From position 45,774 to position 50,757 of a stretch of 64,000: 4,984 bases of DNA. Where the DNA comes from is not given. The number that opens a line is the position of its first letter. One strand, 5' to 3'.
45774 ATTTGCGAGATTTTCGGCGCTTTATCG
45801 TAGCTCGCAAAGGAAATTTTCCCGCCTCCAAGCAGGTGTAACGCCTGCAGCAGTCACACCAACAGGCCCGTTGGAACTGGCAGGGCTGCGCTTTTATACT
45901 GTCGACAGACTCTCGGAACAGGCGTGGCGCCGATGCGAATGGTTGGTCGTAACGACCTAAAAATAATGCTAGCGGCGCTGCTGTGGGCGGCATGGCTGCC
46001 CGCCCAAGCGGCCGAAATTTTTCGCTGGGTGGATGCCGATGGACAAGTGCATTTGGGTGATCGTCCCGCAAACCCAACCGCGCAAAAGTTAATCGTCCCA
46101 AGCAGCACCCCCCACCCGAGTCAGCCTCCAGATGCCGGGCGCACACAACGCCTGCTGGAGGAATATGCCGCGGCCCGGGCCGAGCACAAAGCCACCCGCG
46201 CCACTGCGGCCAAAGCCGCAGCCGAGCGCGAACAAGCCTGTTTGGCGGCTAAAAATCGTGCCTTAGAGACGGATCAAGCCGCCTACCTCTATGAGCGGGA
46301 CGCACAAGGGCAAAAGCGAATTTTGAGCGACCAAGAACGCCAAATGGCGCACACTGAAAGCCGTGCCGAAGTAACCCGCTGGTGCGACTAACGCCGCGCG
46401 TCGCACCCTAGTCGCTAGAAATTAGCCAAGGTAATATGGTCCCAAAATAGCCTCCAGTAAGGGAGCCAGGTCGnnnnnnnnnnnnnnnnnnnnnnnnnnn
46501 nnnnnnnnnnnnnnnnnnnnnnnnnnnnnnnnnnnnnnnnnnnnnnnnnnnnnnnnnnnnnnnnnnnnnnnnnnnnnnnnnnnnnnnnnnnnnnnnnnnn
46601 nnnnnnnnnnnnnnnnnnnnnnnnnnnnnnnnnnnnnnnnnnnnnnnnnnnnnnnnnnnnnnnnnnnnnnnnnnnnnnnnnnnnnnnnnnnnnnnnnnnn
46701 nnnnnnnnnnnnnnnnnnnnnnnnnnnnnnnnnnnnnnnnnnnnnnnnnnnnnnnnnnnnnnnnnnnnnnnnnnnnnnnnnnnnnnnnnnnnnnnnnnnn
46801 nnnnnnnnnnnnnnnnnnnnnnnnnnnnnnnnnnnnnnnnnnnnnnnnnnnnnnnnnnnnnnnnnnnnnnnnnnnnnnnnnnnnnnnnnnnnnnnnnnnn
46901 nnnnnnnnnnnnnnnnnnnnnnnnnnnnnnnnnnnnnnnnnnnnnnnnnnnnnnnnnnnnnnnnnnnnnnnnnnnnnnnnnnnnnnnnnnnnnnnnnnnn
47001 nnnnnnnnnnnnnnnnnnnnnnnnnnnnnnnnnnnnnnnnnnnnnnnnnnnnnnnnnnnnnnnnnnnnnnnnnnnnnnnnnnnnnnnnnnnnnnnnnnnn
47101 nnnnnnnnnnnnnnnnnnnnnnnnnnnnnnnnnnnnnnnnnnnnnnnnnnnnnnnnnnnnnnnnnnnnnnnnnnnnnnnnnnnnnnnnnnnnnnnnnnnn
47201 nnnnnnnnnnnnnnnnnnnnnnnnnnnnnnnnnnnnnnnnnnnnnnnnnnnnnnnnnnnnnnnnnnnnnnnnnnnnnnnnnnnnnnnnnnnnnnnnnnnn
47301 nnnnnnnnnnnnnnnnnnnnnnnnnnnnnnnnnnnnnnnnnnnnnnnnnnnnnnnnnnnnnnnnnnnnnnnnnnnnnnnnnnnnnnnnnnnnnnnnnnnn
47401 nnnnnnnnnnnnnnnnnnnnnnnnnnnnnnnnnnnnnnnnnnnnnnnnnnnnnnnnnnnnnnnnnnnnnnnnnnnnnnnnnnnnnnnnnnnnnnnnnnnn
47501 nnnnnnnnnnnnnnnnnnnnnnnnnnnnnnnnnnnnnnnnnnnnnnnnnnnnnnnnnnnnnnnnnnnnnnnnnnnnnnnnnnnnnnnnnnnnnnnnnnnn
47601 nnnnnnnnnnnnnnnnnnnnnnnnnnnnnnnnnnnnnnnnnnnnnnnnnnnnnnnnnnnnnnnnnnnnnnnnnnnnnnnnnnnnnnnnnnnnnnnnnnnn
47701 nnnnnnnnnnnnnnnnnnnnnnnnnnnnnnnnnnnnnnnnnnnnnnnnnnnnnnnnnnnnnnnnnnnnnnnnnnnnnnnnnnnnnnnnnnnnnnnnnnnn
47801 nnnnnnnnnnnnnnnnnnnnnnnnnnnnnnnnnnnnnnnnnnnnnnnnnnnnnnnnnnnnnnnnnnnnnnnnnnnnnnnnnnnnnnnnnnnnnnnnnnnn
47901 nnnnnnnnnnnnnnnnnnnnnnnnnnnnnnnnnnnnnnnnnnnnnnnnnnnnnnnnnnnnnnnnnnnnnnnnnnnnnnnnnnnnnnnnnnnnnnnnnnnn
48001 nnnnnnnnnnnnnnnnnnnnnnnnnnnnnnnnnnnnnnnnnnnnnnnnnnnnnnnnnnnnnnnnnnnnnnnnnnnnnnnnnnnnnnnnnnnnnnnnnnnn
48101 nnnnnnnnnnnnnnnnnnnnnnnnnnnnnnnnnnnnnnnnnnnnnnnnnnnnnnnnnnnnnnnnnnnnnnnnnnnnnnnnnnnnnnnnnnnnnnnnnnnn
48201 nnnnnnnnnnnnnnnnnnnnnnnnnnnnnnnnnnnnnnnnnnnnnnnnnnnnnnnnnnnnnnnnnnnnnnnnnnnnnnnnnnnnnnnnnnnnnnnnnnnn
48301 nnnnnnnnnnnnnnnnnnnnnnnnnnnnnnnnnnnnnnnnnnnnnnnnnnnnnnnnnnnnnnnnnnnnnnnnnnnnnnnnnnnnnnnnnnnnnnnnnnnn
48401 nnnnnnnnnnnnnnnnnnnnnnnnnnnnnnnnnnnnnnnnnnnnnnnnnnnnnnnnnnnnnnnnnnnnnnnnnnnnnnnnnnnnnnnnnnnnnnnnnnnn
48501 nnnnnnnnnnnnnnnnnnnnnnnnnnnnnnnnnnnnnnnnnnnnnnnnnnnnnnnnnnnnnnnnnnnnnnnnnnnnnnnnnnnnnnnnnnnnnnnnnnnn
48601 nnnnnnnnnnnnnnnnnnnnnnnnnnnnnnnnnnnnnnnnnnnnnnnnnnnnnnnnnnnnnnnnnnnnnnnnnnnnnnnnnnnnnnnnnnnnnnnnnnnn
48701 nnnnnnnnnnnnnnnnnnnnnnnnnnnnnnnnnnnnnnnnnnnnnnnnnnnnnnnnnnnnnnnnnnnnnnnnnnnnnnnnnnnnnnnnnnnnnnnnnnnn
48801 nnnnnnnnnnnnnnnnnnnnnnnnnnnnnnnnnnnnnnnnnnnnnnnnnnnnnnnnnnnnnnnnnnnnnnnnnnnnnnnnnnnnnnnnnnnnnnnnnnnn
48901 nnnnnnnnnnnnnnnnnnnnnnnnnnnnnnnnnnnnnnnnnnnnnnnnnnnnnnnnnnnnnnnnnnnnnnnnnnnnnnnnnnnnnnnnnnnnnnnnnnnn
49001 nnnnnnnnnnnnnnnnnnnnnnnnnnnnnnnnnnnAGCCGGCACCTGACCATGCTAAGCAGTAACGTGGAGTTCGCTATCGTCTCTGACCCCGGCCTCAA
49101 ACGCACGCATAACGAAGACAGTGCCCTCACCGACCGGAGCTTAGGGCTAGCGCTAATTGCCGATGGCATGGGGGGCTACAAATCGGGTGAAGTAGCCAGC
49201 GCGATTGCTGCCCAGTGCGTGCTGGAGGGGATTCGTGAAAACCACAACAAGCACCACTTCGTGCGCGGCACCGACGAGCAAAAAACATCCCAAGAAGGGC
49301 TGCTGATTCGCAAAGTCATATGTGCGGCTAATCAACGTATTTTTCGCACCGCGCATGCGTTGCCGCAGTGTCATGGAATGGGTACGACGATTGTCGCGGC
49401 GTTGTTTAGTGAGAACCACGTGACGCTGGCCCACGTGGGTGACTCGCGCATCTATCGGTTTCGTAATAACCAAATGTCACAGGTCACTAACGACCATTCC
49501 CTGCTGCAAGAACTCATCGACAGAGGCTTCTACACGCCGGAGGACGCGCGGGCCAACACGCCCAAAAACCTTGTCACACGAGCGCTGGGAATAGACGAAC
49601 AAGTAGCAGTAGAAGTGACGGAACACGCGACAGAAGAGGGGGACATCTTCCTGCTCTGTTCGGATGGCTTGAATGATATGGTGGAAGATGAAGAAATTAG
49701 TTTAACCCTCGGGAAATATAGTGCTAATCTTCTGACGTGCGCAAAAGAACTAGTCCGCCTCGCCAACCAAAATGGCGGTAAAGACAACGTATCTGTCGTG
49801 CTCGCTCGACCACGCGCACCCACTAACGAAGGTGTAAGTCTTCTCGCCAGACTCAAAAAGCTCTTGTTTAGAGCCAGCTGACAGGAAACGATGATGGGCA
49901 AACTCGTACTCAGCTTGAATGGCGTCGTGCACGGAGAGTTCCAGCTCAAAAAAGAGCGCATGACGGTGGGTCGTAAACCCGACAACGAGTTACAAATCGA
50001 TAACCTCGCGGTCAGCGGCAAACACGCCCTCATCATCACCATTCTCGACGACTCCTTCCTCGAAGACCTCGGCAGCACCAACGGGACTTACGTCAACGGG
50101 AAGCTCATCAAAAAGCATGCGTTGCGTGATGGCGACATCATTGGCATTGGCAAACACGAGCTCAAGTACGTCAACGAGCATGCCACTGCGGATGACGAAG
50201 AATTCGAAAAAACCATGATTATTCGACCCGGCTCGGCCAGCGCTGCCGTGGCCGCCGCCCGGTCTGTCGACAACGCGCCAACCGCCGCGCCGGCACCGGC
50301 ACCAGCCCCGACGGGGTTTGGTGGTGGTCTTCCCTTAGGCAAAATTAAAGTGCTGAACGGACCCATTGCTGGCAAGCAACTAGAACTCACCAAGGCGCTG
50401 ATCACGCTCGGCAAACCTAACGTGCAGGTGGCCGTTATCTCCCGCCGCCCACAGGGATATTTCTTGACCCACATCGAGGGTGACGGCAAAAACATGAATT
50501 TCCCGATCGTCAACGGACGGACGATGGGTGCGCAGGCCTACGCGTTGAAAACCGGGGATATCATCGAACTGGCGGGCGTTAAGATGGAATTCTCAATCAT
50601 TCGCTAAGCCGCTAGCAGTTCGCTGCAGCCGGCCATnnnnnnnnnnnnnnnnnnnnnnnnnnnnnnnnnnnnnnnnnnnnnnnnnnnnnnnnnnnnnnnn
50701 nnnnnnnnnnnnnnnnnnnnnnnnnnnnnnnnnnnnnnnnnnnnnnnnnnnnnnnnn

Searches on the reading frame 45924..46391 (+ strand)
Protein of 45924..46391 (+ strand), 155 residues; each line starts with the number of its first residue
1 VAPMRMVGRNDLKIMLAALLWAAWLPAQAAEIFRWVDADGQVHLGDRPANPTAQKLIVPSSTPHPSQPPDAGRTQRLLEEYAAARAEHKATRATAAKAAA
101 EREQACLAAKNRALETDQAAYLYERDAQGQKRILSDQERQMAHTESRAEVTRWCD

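Call 70: search_protein_families(library=pfam, proteins=[window:45924-46391:+], max_evalue=0.001)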
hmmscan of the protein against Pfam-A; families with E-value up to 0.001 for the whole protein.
window:45924-46391:+ (155 aa): 1 family
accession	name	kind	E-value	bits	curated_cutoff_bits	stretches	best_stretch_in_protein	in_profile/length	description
PF13511.11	DUF4124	-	4.7e-11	43.2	22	1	19-71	3-53/56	Domain of unknown function (DUF4124)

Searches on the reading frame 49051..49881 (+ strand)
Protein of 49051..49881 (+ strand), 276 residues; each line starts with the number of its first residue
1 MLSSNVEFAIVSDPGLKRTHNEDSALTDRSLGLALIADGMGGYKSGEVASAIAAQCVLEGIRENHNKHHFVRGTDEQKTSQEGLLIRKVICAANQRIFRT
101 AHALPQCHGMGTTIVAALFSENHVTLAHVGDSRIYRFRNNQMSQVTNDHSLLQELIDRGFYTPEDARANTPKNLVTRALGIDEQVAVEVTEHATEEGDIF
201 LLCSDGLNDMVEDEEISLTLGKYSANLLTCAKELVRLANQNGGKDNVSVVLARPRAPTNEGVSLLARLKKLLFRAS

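Call 3: search_protein_families(library=pfam, proteins=[window:49051-49881:+], max_evalue=0.01)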
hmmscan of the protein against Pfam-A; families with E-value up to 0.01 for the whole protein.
window:49051-49881:+ (276 aa): 3 families
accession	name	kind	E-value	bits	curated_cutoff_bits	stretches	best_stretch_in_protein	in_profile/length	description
PF13672.11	PP2C_2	-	2.4e-17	63.6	24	1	18-226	9-193/209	Protein phosphatase 2C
PF00481.26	PP2C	-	7.4e-12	45.9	20.3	1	49-150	33-141/255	Protein phosphatase 2C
PF07228.17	SpoIIE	-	1.5e-05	25.5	25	1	173-252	99-189/192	Stage II sporulation protein E (SpoIIE)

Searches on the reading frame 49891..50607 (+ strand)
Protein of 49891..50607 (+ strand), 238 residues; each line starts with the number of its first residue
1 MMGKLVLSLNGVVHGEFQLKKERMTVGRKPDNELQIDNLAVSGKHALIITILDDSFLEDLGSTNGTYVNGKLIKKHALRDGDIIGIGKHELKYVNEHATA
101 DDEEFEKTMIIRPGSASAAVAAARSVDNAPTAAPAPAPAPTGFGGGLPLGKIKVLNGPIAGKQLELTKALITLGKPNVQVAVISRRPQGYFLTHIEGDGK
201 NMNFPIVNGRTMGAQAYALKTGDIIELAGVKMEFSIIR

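Call 3: search_protein_families(library=pfam, proteins=[window:49891-50607:+], max_evalue=0.01)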
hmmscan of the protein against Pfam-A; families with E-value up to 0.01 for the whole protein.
window:49891-50607:+ (238 aa): 3 families
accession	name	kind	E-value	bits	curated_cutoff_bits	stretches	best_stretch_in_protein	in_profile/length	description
PF00498.31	FHA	-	3.2e-21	75.9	20.7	1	25-87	2-67/67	FHA domain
PF16697.10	Yop-YscD_cpl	-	1.3e-14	54.7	33.2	1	16-95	11-92/94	Inner membrane component of T3SS, cytoplasmic domain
PF07497.18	Rho_RNA_bind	-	0.00072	19.7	27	0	62-85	23-46/73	Rho termination factor, RNA-binding domain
